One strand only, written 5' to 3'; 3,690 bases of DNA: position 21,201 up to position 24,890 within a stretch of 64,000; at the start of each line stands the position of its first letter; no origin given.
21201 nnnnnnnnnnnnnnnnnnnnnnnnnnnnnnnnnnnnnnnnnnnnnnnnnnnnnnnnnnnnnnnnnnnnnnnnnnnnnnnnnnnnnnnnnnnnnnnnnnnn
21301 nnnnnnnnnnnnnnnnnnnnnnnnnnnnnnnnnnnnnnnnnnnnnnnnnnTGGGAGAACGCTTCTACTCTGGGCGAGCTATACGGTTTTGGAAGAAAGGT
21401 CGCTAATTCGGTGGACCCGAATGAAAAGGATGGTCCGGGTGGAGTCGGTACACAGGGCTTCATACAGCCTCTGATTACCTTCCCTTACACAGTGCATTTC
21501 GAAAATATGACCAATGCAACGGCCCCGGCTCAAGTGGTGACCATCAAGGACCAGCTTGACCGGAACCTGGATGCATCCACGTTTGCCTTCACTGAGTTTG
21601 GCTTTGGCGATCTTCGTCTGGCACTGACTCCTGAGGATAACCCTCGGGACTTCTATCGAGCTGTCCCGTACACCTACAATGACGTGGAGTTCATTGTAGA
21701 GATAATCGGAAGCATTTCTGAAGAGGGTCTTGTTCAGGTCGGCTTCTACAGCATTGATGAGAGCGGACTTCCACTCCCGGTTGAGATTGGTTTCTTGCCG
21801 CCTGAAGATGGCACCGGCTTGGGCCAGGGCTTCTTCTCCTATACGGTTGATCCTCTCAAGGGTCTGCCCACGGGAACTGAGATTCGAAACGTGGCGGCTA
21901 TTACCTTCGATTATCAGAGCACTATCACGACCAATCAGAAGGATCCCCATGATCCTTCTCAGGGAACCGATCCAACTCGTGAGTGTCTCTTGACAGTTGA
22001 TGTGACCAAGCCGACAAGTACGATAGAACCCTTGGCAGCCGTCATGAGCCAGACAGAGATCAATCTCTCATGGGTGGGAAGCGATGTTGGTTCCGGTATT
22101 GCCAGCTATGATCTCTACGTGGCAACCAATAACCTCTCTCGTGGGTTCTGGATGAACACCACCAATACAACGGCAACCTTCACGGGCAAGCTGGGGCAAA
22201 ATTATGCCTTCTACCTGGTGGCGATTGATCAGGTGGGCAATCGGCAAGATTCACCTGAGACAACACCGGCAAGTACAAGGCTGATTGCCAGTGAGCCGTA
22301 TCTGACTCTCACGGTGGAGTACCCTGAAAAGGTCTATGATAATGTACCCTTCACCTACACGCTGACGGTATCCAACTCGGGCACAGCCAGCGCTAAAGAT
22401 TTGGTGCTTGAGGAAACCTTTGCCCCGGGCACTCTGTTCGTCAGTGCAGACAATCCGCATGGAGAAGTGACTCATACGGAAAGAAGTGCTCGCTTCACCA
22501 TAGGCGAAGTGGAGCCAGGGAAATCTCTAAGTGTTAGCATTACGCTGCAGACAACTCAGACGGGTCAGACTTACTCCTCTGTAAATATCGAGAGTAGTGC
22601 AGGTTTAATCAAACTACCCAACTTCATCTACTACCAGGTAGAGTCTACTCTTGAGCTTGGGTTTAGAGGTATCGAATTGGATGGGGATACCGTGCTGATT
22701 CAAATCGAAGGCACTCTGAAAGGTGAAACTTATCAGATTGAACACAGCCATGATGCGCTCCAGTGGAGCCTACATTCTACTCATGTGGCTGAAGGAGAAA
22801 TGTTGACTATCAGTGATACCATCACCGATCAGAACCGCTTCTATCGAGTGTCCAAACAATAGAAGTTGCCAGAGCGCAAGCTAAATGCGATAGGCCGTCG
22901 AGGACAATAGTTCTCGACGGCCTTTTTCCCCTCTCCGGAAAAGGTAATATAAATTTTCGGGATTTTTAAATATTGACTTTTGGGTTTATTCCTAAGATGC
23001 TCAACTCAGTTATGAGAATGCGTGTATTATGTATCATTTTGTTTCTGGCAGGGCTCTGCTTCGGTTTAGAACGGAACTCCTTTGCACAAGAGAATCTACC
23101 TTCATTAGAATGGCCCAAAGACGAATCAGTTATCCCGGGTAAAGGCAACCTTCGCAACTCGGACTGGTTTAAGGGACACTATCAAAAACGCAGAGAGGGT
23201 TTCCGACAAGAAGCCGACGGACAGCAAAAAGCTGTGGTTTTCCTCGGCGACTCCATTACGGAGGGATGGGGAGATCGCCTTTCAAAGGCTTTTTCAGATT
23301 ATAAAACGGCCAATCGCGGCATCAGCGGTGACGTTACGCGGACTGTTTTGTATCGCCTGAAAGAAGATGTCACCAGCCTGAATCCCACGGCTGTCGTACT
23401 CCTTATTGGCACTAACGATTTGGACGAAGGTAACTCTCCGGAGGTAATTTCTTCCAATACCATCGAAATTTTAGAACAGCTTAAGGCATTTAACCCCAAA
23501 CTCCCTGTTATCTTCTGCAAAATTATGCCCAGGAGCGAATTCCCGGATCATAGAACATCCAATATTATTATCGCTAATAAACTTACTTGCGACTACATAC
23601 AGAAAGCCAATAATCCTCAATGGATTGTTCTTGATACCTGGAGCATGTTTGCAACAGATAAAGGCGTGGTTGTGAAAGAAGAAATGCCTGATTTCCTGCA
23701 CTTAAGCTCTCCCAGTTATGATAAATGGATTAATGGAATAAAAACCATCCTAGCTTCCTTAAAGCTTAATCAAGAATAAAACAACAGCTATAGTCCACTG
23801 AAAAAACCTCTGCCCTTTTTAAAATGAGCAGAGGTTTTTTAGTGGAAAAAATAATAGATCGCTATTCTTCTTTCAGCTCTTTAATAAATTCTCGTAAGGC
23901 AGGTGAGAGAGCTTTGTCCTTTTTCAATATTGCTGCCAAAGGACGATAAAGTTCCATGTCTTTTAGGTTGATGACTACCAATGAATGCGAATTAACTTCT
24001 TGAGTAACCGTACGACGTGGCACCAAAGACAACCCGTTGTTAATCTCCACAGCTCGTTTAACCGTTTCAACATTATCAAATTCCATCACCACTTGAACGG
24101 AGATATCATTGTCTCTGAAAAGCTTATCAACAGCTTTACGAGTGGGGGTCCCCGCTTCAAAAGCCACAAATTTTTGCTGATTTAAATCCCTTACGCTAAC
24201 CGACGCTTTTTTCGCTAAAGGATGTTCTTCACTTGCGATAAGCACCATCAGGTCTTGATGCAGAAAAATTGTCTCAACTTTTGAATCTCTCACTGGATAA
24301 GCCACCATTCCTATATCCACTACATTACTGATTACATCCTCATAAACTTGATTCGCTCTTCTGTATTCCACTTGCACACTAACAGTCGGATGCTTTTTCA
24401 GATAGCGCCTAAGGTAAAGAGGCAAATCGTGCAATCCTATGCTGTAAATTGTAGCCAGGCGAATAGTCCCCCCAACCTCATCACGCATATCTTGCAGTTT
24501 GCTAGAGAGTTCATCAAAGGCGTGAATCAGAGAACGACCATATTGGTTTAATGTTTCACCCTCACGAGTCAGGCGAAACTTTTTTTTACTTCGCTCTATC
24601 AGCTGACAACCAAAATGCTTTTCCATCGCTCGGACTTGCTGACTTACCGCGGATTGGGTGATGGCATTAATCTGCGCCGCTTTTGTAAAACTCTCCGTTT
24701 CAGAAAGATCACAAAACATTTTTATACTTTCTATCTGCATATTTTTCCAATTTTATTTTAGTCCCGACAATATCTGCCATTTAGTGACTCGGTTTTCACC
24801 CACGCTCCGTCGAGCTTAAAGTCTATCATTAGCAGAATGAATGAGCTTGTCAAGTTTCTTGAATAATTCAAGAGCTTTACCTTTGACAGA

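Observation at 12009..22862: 3617-aa Sec-signal protein with a teneurin-like module order: beta-propeller, plug-like module and a complete YD/Rhs shell placed mid-protein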

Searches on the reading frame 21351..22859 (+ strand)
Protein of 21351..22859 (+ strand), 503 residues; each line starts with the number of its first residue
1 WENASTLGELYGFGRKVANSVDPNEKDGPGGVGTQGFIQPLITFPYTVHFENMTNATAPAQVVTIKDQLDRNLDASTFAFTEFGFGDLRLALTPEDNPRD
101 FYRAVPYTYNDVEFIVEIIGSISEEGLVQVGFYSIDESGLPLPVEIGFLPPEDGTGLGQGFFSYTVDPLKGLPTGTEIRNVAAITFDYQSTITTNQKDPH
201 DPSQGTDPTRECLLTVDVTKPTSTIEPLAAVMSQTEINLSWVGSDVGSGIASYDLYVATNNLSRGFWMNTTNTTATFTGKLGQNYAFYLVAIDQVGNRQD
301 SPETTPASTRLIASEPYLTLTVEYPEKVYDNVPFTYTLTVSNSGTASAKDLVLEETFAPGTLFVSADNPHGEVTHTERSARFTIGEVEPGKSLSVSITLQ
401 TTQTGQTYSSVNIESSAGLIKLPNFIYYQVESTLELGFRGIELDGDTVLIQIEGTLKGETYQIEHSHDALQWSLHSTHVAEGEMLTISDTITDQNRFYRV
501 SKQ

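Call 57: predict_structure(alignment_id=A3)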
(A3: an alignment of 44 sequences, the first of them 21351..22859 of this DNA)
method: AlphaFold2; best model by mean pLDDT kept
length: 503 residues; sequences in the alignment: 44
mean_pLDDT: 76.1   pTM: 0.62
mean pLDDT of the five models: 76.1, 74.7, 74.4, 74.2, 74.0
residues with pLDDT >= 90: 260; 70-90: 52; 50-70: 62; < 50: 129
segments of 3 or more residues with pLDDT < 50: 1-20, 317-321, 323-334, 338-391, 399-434
pLDDT, mean of each block of 10 residues (from residue 1): 43 36 85 94 94 91 98 97 95 86 96 97 97 97 95 88 97 96 95 93 93 96 97 95 98 98 94 98 96 98 95 64 47 48 41 38 33 36 46 50 43 38 35 51 62 62 78 74 65 68 72
secondary structure, 60 per line:
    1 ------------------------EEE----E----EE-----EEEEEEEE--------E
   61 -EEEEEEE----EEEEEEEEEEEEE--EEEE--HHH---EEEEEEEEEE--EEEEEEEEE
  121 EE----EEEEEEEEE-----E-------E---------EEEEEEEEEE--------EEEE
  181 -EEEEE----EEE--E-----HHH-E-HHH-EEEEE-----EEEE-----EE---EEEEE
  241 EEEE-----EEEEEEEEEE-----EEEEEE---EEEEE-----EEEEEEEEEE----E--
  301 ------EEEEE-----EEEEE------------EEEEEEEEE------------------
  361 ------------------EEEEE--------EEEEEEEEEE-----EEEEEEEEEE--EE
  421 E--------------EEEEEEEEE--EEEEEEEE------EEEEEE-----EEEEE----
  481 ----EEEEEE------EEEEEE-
elements in order: E25-27 E44-51 E62-68 E73-85 E88-91 E100-109 E112-122 E127-135 E159-168 E177-180 E182-186 E191-193 E212-216 E222-225 E236-244 E250-259 E265-270 E274-278 E284-293 E307-311 E317-321 E334-342 E379-383 E392-401 E407-416 E419-421 E436-444 E447-454 E461-466 E472-476 E485-490 E497-502

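Call 60: fold_search(model_id=the predicted structure, library=pdb)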
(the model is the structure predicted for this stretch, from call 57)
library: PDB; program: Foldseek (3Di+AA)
matches with E <= 10: 1963; with E <= 0.001: 14
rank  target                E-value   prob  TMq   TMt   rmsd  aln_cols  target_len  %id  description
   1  5z06_B                1.6e-05  1.00  0.15  0.11  19.6       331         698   11  Crystal structure of beta-1,2-glucanase from Parabacteroides distasonis (released 2018-05-30)
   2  8k35_A                2.6e-05  0.98  0.14  0.09  24.8       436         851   13  Structure of the bacteriophage lambda tail tip complex (released 2023-11-15)
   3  7k0z_A                6.3e-05  1.00  0.23  0.33  15.7       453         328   10  Marsupial T cell receptor Spl_157 (released 2021-03-24)
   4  2jll                  7.4e-05  0.99  0.19  0.24  24.7       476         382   10  Crystal structure of NCAM2 IgIV-FN3II (released 2009-11-17)
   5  4kkq_A                3.4e-04  0.96  0.12  0.25  21.9       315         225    8  Crystal structure of Vibrio cholerae RbmA (crystal form 1) (released 2013-05-22)
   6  5fmv_A                3.5e-04  0.99  0.19  0.25  18.5       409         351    8  Crystal structure of human CD45 extracellular region, domains d1-d4 (released 2016-03-23)
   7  6uup_B                3.7e-04  0.98  0.13  0.26  20.1       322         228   10  Structure of anti-hCD33 conditional scFv (released 2020-11-04)
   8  9e7m_Ja               3.7e-04  0.84  0.15  0.10  28.1       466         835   14  In situ cryoEM structure of bacteriophage Ur-lambda tail tip complex (released 2025-11-05)
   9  8avd_B                5.0e-04  0.82  0.14  0.16  28.7       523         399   10  Cryo-EM structure for a 3:3 complex between mouse leptin and the mouse LEP-R ectodomain (local refinement) (released 2023-04-05)
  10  9lj6                  5.8e-04  1.00  0.20  0.38  13.4       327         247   11  Crystal Structure of C-terminal rigid fragment containing middle and C-terminal domains of the Basal pilin EbpB from Ent (released 2025-07-16)
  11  6pok                  7.1e-04  1.00  0.15  0.34  16.8       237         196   10  Crystal structure of the Robo3 FN2-3 domains (released 2020-05-06)
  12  5c2b                  8.7e-04  0.96  0.14  0.26  20.0       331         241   10  anti-CXCL13 parental scFv - 3B4 (released 2015-11-04)
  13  9m00_B                9.2e-04  1.00  0.22  0.33  13.0       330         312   12  Crystal Structure of the Basal pilin EbpB from Enterococcus faecalis with a partially disordered N-terminal domain. (released 2025-07-16)
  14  4kkq_B                9.2e-04  0.90  0.13  0.25  21.7       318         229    8  Crystal structure of Vibrio cholerae RbmA (crystal form 1) (released 2013-05-22)
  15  5c6w_J                1.3e-03  0.97  0.14  0.28  19.6       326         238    9  anti-CXCL13 scFv - E10 (released 2015-11-04)
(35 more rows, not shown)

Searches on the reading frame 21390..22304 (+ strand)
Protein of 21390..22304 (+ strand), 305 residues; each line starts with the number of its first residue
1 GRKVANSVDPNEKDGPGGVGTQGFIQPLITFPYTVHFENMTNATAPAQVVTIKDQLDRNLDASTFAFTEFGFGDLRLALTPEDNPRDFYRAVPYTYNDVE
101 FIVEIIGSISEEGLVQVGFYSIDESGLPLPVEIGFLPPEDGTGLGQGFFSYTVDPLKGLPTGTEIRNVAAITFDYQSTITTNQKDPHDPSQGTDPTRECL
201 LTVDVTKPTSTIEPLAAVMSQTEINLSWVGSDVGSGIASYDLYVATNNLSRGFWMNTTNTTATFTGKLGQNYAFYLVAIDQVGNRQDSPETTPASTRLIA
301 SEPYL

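Call 39: find_related_loci(query=A2, collection=genome_contigs, flank=10000)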
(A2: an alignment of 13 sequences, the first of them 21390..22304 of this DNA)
Query A2 (305 aa) in genome_contigs; peptide patterns used: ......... (x = any residue, [..] = any of these).
214 stretches matched a pattern; 209 encode a relative of the query (tblastn E <= 1e-3); the best 80 are kept; 80 distinct loci.
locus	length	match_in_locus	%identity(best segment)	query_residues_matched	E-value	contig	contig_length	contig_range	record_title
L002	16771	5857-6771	96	1-305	0e+0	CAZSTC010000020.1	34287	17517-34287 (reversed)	MAG TPA_asm: uncultured Verrucomicrobiota bacterium isolate binchicken_co153_473 genome assembly, contig: NODE_1244_leng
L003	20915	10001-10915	82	1-305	1e-174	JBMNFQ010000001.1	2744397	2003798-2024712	MAG: Limisphaerales bacterium isolate SBF912LR0FQ0013 contig_13833, whole genome shotgun sequence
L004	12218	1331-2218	51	7-299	2e-82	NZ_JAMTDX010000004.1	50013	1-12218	MAG: Accumulibacter sp. isolate SCELSE-10 NODE_1099_length_50013_cov_41.715321, whole genome shotgun sequence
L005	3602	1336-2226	49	7-300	2e-81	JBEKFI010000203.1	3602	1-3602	MAG: Verrucomicrobiia bacterium isolate SPRUCE 226 SPRUCE_226_203, whole genome shotgun sequence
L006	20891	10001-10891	49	9-302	5e-81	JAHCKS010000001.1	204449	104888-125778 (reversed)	MAG: Rubrivivax sp. isolate TGS_PRO34 PRO34_1, whole genome shotgun sequence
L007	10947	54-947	48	8-302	1e-78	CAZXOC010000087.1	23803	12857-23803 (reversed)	MAG TPA_asm: uncultured Planctomycetaceae bacterium isolate SRP068000_co1_356 genome assembly, contig: NODE_2640_length_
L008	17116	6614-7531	47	3-296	2e-78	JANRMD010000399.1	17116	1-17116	MAG: Pirellulaceae bacterium isolate bins.61 k141_4851311, whole genome shotgun sequence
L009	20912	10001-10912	48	2-304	6e-78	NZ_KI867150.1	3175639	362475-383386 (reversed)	Syntrophorhabdus aromaticivorans UI SynarDRAFT_SAI.2, whole genome shotgun sequence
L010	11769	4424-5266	49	9-289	5e-78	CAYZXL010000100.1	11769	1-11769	MAG TPA_asm: uncultured Verrucomicrobiota bacterium isolate binchicken_co283_275 genome assembly, contig: NODE_3455_leng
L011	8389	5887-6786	49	5-301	3e-78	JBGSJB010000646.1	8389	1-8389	MAG: Pirellulaceae bacterium isolate JTS-AC147 k141_4201456, whole genome shotgun sequence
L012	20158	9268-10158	49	6-298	2e-77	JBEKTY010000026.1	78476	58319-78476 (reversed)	MAG: Thermoguttaceae bacterium isolate SPRUCE 569 SPRUCE_569_26, whole genome shotgun sequence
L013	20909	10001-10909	47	4-303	7e-77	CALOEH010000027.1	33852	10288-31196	MAG: uncultured Planctomycetia bacterium isolate LOGT_bin.0207 genome assembly, contig: contig_9464, whole genome shotgu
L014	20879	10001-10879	49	1-286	4e-76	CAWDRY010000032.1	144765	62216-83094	MAG: uncultured Gemmataceae bacterium isolate MFD04492.bin.2.10 genome assembly, contig: contig_2538, whole genome shotg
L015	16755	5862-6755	50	4-298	3e-76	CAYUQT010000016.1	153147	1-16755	MAG TPA_asm: uncultured Planctomycetales bacterium isolate binchicken_co66_175 genome assembly, contig: NODE_154_length_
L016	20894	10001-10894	50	7-301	4e-76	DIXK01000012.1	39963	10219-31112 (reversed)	MAG TPA_asm: Verrucomicrobia subdivision 3 bacterium UBA6082 UBA6082_contig_7767, whole genome shotgun sequence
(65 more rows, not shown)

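Call 72: search_protein_representatives(protein=window:21390-22304:+)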
Query: 305 residues. Proteins with E-value up to 0.001 (for the whole library): 11839; up to 1e-10: 6969; up to 1e-30: 1910. The best 150 are listed.
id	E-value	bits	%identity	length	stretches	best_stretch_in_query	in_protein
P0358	1.5e-193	658.2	43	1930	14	202-296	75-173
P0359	6.5e-134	462.4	46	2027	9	198-301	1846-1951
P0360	7.0e-121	419.6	35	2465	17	198-286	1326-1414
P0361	3.0e-119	414.2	42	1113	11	202-298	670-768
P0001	1.1e-116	405.8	45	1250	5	8-296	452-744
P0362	9.2e-116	402.8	39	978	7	7-287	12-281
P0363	1.8e-113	395.2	38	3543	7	4-299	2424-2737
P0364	1.1e-104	366.4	41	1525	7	9-297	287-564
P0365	1.0e-100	353.3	38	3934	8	7-293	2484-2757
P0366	1.2e-100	353.1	45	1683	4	15-296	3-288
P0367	2.4e-94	332.5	50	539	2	6-300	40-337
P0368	1.4e-85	303.7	45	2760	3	5-297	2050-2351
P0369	2.5e-81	289.7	47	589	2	1-300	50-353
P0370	1.0e-80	287.7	40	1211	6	6-296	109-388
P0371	7.8e-79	281.5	42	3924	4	6-300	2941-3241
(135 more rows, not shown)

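Call 77: search_protein_families(library=pfam, alignment_id=A5, max_evalue=0.00001)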
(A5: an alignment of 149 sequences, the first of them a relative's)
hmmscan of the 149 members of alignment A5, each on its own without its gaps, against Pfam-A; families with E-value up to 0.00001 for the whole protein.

A. member 1, L003:11639-12943:- (435 aa): 0 families

B. families by the number of members that match (of 149 scanned): 110 families (the first 25 are shown)
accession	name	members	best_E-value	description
PF05593.20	RHS_repeat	5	6.1e-73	RHS Repeat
PF04542.20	Sigma70_r2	4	6e-12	Sigma-70 region 2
PF13437.12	HlyD_3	3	4.4e-20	HlyD family secretion protein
PF16576.10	HlyD_D23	3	2.6e-17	Barrel-sandwich domain of CusB or HlyD membrane-fusion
PF08281.18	Sigma70_r4_2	3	1.8e-13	Sigma-70, region 4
PF07726.17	AAA_3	2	1.7e-62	ATPase family associated with various cellular activities (AAA)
PF18998.6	Flg_new_2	2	1.2e-58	Divergent InlB B-repeat domain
PF00072.30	Response_reg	2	1.9e-57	Response regulator receiver domain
PF07690.21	MFS_1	2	8.2e-45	Major Facilitator Superfamily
PF07728.20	AAA_5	2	3.9e-13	AAA domain (dynein-related subfamily)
PF01627.28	Hpt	2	2.8e-11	Hpt domain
PF04545.22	Sigma70_r4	2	9.9e-09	Sigma-70, region 4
PF02163.28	Peptidase_M50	2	8.1e-08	Peptidase family M50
PF07585.17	BBP7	1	9.3e-125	Putative beta barrel porin-7 (BBP7)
PF07517.20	SecA_DEAD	1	7.8e-95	SecA DEAD-like domain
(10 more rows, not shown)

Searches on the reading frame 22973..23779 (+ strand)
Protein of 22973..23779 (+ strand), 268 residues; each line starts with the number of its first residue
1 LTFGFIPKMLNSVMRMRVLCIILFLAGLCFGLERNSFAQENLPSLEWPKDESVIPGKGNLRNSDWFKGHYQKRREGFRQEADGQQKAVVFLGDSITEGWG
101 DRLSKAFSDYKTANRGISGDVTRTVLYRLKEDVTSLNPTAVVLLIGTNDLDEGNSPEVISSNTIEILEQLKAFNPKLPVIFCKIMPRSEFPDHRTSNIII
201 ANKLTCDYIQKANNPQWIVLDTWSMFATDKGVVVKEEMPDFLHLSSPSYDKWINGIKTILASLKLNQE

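Call 7: search_protein_families(library=pfam, proteins=[window:22973-23779:+], max_evalue=0.001)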
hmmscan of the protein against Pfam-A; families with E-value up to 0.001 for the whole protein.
window:22973-23779:+ (268 aa): 3 families
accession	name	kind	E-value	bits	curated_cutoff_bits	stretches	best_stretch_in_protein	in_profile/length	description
PF13472.12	Lipase_GDSL_2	-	1.4e-21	78.3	32.9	1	90-249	1-176/178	GDSL-like Lipase/Acylhydrolase family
PF00657.28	Lipase_GDSL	-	5.6e-11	43.4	23.6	1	88-252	1-204/208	GDSL-like Lipase/Acylhydrolase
PF17182.10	OSK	-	0.00033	20.4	27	1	117-233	52-162/202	OSK domain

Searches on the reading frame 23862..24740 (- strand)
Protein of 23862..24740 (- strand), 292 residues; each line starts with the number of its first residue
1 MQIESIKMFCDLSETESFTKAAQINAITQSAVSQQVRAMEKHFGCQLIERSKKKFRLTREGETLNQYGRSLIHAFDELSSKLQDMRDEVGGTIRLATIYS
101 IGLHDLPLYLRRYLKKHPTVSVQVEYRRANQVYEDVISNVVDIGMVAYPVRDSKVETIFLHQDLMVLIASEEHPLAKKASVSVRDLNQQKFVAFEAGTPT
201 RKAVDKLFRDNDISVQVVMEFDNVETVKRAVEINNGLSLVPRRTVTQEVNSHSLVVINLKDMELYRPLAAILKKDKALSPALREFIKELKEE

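Call 8: search_protein_families(library=pfam, proteins=[window:23862-24740:-], max_evalue=0.001)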
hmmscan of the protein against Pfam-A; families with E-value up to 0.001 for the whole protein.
window:23862-24740:- (292 aa): 2 families
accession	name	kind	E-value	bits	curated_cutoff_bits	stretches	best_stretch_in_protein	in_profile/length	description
PF03466.25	LysR_substrate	-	2.2e-48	164.9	28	1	87-291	2-206/209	LysR substrate binding domain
PF00126.33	HTH_1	-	2.2e-18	66.4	26.6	1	4-62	2-60/60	Bacterial regulatory helix-turn-helix protein, lysR family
